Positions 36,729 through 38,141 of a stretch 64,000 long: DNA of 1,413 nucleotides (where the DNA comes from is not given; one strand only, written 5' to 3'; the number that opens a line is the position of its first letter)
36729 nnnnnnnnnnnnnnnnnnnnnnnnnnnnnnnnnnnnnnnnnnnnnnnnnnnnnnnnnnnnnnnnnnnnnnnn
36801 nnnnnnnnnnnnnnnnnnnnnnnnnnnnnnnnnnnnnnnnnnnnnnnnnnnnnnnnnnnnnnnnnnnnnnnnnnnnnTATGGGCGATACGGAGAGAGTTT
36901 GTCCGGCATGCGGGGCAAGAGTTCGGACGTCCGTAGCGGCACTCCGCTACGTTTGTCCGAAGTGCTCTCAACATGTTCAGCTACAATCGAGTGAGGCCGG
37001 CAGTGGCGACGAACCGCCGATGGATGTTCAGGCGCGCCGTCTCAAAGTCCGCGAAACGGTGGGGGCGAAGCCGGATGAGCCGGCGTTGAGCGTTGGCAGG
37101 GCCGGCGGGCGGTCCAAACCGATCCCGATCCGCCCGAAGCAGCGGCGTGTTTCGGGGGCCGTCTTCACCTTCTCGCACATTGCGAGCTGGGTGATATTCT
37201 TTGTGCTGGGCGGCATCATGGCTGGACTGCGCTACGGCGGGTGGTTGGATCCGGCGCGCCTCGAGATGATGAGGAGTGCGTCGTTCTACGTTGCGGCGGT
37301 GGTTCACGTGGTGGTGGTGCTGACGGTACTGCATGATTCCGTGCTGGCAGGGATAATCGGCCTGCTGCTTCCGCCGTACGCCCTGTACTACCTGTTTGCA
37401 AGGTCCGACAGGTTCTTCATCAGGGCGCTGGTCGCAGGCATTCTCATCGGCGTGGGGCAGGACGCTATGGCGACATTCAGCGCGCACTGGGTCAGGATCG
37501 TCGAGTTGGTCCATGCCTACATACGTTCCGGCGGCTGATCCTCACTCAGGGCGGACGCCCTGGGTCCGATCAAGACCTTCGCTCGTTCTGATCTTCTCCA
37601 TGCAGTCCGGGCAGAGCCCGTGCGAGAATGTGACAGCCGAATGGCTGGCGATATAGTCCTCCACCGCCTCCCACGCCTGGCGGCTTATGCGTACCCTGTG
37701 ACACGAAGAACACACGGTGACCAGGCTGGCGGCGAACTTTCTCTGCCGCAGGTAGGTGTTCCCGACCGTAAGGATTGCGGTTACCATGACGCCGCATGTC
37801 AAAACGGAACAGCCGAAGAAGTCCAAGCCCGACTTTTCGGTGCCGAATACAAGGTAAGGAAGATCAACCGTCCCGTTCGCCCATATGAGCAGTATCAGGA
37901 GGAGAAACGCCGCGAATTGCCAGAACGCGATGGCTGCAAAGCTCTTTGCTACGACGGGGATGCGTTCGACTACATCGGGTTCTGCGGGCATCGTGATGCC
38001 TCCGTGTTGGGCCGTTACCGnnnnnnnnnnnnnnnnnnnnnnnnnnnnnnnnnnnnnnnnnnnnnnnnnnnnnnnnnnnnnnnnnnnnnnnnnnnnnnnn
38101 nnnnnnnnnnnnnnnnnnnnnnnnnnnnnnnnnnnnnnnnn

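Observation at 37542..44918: T4P assembly array extended by a lipoprotein, a hybrid-like histidine kinase and a Cys-motif membrane protein in one translationally coupled operon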

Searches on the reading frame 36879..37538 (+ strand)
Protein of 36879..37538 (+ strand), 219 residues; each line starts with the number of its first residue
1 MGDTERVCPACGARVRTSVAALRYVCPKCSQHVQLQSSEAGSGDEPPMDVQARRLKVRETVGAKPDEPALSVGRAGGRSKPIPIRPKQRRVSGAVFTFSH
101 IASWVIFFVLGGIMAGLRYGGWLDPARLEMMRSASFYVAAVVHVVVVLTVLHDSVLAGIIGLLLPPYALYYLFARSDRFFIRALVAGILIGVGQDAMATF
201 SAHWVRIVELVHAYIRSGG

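Call 42: search_protein_families(library=pfam, proteins=[window:36879-37538:+], max_evalue=0.001)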
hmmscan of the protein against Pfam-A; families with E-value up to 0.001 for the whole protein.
window:36879-37538:+ (219 aa): 0 families

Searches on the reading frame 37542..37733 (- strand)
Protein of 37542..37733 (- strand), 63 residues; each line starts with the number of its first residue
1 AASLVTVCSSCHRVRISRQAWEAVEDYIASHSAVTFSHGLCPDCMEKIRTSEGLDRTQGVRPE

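Call 50: search_protein_representatives(protein=window:37542-37733:-)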
Query: 63 residues. Proteins with E-value up to 0.001 (for the whole library): 16267; up to 1e-10: 53; up to 1e-30: 0. The best 150 are listed.
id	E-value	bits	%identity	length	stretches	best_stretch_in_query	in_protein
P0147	3.6e-20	86.7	41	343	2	3-49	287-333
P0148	2.2e-19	84.2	39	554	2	4-55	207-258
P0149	2.3e-19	84.2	42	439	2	3-48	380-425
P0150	4.6e-18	80.1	38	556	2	4-49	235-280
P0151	5.0e-18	80.0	38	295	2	3-49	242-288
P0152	5.2e-17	76.8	39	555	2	3-50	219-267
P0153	7.2e-17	76.3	36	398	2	4-48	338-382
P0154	1.2e-16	75.7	39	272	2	3-47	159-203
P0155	2.4e-16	74.7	37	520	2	4-49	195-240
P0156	4.1e-16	74.0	35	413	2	2-51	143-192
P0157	2.8e-15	71.4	38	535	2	4-48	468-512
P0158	3.3e-15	71.1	39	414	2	3-47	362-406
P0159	3.4e-15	71.1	39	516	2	4-50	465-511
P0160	3.4e-15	71.1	41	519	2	4-47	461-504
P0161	7.2e-15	70.1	37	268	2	3-48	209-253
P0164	1.2e-13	66.2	37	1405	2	4-49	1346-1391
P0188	2.5e-11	58.9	54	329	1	3-48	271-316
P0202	1.5e-10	56.5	46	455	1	4-55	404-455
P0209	2.1e-10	56.1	52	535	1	3-48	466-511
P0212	2.2e-10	56.0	49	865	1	3-58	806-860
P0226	3.2e-10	55.5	48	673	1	3-50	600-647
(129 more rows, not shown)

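Call 51: search_protein_families(library=pfam, proteins=[P0147, P0148, P0149, P0157, P0164, P0212, P0226, P0209, P0202, P0188], max_evalue=0.0001)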
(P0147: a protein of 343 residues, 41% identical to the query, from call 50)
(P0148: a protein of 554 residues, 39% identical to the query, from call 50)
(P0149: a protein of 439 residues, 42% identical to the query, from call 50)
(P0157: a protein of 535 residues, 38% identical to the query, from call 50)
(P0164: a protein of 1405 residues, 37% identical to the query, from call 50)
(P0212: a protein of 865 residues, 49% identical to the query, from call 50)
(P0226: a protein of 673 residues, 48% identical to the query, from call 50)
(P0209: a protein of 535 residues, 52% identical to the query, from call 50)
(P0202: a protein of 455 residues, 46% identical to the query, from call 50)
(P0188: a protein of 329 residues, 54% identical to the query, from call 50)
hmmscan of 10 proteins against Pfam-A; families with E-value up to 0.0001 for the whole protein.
P0147 (343 aa): 2 families
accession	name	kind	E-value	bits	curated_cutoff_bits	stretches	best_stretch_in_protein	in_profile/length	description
PF13426.13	PAS_9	-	2.1e-09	38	27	1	55-147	1-93/103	PAS domain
PF00989.32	PAS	-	9.4e-06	26.1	22.6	1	46-135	2-93/113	PAS fold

P0148 (554 aa): 0 families

P0149 (439 aa): 2 families
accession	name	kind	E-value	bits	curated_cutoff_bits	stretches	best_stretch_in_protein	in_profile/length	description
PF00072.30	Response_reg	-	8.1e-68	226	30.2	2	10-122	1-111/111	Response regulator receiver domain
PF23198.2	PDE8A_N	-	1.9e-09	38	29.6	0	20-91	23-95/147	PDE8A-like, N-terminal domain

P0157 (535 aa): 1 family
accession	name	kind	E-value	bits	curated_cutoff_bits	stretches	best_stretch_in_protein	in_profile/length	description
PF20966.2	MASE6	-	7.7e-14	52.5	27.4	2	31-180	15-165/170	MASE6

P0164 (1405 aa): 5 families
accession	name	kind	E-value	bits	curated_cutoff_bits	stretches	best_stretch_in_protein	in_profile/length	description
PF07494.17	Reg_prop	-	4.7e-98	308.7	20.4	3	591-613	1-23/24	Two component regulator propeller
PF07495.19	Y_Y_Y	-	8.3e-35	118.9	26.6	2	1226-1289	1-64/65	Y_Y_Y domain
PF08450.18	SGL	-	6.1e-16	59.2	26.3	0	791-953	51-219/246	SMP-30/Gluconolactonase/LRE-like region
PF23748.1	Beta-prop_LRRK2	-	1e-07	31.7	26.9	0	681-720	272-311/359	LRRK2 beta propeller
PF15533.11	Ntox33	-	4.3e-05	24.3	28.4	0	1002-1033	21-53/65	Bacterial toxin 33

P0212 (865 aa): 2 families
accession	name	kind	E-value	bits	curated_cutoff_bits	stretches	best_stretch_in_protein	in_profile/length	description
PF07494.17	Reg_prop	-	1.2e-45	148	20.4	0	463-484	1-22/24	Two component regulator propeller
PF08450.18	SGL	-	8.7e-07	29.2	26.3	0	424-485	39-104/246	SMP-30/Gluconolactonase/LRE-like region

P0226 (673 aa): 6 families
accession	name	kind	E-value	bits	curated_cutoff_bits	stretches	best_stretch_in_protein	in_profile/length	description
PF08447.18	PAS_3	-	2.9e-67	223.4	25.6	4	222-311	2-89/89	PAS fold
PF00989.32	PAS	-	1.5e-39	134.9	22.6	3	323-434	2-113/113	PAS fold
PF13426.13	PAS_9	-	9.5e-39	132.3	27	3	84-186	1-103/103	PAS domain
PF08448.16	PAS_4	-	8.8e-38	129.4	23.1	2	80-188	1-109/110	PAS fold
PF13188.13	PAS_8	-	3.7e-21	74.7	21.8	1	322-375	1-54/65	PAS domain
PF12860.13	PAS_7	-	1.6e-10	41.5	27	0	80-191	1-114/115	PAS fold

P0209 (535 aa): 2 families
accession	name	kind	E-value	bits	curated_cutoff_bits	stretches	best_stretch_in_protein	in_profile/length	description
PF07494.17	Reg_prop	-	2.5e-20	70.4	20.4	0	61-82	2-23/24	Two component regulator propeller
PF07495.19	Y_Y_Y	-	8.8e-11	42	26.6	1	327-387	3-64/65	Y_Y_Y domain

P0202 (455 aa): 2 families
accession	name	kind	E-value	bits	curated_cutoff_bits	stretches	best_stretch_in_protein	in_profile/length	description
PF21623.3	HK_sensor_dom_bact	-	2.3e-28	99.5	27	1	71-288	25-241/253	Bacterial histidine kinase, sensor domain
PF02743.24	dCache_1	-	1.7e-08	34.7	45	1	53-234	12-177/240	Cache domain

P0188 (329 aa): 1 family
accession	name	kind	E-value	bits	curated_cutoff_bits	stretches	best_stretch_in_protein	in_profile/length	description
PF17159.10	MASE3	-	4.5e-77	259.1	31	1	16-237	3-226/226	Membrane-associated sensor domain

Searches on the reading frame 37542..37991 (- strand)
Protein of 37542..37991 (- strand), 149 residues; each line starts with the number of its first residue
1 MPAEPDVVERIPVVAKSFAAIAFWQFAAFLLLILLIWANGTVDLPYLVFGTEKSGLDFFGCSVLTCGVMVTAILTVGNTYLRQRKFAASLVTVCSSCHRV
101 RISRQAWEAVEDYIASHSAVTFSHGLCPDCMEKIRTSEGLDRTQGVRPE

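Call 3: search_protein_families(library=pfam, proteins=[window:37542-37991:-], max_evalue=0.1)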
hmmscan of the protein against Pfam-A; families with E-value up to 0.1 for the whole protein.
window:37542-37991:- (149 aa): 1 family
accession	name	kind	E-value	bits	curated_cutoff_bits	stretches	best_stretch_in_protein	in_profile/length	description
PF10034.15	Dpy19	-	0.065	11.8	27.2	1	11-97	200-281/653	Q-cell neuroblast polarisation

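Call 4: search_protein_families(library=ncbifam, proteins=[window:37542-37991:-], max_evalue=0.1)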
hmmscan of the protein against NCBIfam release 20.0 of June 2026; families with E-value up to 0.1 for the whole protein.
window:37542-37991:- (149 aa): 0 families

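Call 33: find_homologous_proteins(query=window:37542-37991:-, max_evalue=0.01)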
Query window:37542-37991:- (149 aa): 22 proteins with E <= 0.01 among 76 candidates.
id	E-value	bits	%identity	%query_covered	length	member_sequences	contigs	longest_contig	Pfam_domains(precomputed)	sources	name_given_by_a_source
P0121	5.9e-95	333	100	100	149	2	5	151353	-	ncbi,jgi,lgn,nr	ncbi:MAG: hypothetical protein FJ224_00570 [Lentisphaerae bacterium]|nr:hypothetical protein [Lentis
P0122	9.0e-54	199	67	79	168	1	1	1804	-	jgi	jgi:cytochrome c553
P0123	3.5e-52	194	69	77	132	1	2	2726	-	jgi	jgi:cytochrome c553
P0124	6.1e-52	193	67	77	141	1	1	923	-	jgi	-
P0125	6.5e-51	190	63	85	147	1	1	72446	-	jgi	jgi:hypothetical protein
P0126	2.8e-50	188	66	77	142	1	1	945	-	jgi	-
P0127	3.7e-47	178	56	88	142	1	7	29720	-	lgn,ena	-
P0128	2.4e-40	156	52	89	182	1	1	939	-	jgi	-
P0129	4.0e-34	136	49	79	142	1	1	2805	-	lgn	-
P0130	1.1e-33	134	47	87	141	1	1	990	-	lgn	-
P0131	1.5e-33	134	49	81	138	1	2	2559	-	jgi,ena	-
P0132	1.7e-33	134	48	81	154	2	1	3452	-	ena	-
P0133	7.5e-33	132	45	93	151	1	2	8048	-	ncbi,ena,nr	ncbi:MAG: hypothetical protein GX811_09650 [Lentisphaerae bacterium]|nr:hypothetical protein [Lentis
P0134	1.6e-32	130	43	90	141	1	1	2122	-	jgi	jgi:hypothetical protein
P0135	2.2e-32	130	47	79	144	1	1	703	-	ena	-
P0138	5.4e-29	119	44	79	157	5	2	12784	-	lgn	-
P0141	4.8e-8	51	46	38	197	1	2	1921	-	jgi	jgi:hypothetical protein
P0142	3.7e-6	45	41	33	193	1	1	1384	-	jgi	jgi:hypothetical protein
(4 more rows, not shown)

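Call 34: find_encoding_contigs(protein=P0125, flank=8000, max_places=1)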
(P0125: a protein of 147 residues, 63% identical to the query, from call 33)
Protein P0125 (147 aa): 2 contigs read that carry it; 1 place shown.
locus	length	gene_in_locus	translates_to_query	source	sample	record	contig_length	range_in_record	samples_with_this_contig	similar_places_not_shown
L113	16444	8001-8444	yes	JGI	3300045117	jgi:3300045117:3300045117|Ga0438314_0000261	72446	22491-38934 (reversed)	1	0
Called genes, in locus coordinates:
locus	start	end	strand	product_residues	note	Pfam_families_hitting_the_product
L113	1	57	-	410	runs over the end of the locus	PF00989:PAS, PF13188:PAS_8 (faint), PF13426:PAS_9, PF00989:PAS, PF08448:PAS_4, PF13426:PAS_9, PF08447:PAS_3 (weak)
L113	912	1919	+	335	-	-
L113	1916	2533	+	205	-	-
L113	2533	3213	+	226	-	-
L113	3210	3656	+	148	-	-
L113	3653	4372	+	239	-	-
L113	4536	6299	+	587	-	PF03958:Secretin_N, PF00263:Secretin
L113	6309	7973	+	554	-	-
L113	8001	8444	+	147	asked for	-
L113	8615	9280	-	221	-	-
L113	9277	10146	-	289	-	PF02569:Pantoate_ligase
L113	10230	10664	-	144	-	PF00072:Response_reg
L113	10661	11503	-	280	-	PF02518:HATPase_c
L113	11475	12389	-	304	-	PF08239:SH3_3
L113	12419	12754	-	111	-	-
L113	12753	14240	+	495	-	PF03976:PPK2, PF02223:Thymidylate_kin (faint), PF03976:PPK2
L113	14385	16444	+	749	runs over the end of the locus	PF00664:ABC_membrane, PF00005:ABC_tran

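Call 35: find_encoding_contigs(protein=P0127, flank=8000, max_places=1)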
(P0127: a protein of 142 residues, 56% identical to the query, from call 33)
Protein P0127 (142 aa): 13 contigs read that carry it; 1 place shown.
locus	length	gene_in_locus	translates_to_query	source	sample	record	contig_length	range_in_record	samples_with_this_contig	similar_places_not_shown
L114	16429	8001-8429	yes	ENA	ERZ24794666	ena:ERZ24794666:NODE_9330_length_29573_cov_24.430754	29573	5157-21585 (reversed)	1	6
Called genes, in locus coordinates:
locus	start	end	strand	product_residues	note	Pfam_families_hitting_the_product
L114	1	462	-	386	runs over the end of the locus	PF00989:PAS (weak), PF13426:PAS_9 (weak), PF13188:PAS_8 (weak), PF00989:PAS, PF08448:PAS_4, PF13426:PAS_9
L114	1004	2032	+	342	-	-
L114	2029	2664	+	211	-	-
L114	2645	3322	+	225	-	-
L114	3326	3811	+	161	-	-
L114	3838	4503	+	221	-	-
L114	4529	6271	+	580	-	PF03958:Secretin_N (weak), PF00263:Secretin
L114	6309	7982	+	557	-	-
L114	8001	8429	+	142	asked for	-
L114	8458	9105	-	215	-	-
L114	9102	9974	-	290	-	PF02569:Pantoate_ligase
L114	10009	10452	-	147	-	PF00072:Response_reg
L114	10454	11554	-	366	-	PF00924:MS_channel_2nd, PF21082:MS_channel_3rd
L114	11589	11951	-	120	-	-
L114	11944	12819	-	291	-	PF08239:SH3_3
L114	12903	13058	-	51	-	-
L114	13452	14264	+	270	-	PF00929:RNase_T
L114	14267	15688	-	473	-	PF07719:TPR_2 (faint), PF13428:TPR_14 (faint), PF13432:TPR_16 (faint), PF12895:ANAPC3 (faint), PF21033:RMD1-3 (faint), PF23914:TPR_CcmH_CycH (faint), PF00515:TPR_1 (faint), PF14559:TPR_19 (weak), +5 more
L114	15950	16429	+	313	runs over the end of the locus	PF01520:Amidase_3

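Call 36: find_encoding_contigs(protein=P0138, flank=8000, max_places=1)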
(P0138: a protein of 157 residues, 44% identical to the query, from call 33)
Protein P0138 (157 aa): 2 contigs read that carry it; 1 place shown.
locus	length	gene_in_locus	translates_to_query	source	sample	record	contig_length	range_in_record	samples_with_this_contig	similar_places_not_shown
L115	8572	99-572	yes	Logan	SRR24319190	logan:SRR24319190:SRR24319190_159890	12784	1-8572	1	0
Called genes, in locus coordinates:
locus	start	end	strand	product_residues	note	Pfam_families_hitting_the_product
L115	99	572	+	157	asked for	-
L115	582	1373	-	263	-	PF01261:AP_endonuc_2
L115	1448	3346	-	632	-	PF07690:MFS_1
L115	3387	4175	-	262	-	PF01261:AP_endonuc_2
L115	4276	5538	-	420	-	PF16257:UxaE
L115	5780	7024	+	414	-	PF01566:Nramp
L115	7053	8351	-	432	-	PF01266:DAO (faint), PF03486:HI0933_like (faint), PF21688:FAD-depend_C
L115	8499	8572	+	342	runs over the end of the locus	PF01351:RNase_HII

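Call 38: search_protein_families(library=pfam, proteins=[P0141, P0142], max_evalue=1)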
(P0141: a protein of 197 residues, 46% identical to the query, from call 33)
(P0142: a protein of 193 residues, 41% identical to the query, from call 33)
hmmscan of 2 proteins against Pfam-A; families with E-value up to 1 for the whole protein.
P0141 (197 aa): 3 families
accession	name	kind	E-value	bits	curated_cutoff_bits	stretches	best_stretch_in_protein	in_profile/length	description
PF18718.6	CxC5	-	0.11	13.1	26.9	1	142-189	17-64/117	CxC5 like cysteine cluster associated with KDZ transposases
PF11238.13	DUF3039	-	0.15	12.3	22.7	0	139-150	42-53/56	Protein of unknown function (DUF3039)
PF14616.11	Rua1_C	-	0.22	12.3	27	1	134-190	20-72/122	Transcription regulator Rua1, C-terminal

P0142 (193 aa): 3 families
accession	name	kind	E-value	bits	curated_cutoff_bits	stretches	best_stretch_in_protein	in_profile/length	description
PF20967.2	MASE7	-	0.00065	20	26.2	1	8-110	85-181/183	MASE7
PF06945.18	DUF1289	-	0.0094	16.2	27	1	142-160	14-32/47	Protein of unknown function (DUF1289)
PF11238.13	DUF3039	-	0.16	12.2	22.7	0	140-150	43-53/56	Protein of unknown function (DUF3039)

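Call 61: predict_structure(alignment_id=A3)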
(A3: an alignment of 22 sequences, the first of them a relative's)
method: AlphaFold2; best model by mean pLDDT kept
length: 149 residues; sequences in the alignment: 22
mean_pLDDT: 76.0   pTM: 0.54
mean pLDDT of the five models: 76.0, 74.8, 74.6, 72.8, 72.6
residues with pLDDT >= 90: 51; 70-90: 35; 50-70: 55; < 50: 8
segments of 3 or more residues with pLDDT < 50: 117-124
pLDDT, mean of each block of 10 residues (from residue 1): 61 71 92 96 94 94 97 90 71 68 54 51 59 78 61
secondary structure, 60 per line:
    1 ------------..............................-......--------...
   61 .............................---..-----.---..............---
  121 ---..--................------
elements in order: H13-42 H44-49 H58-89 H104-117 H128-143
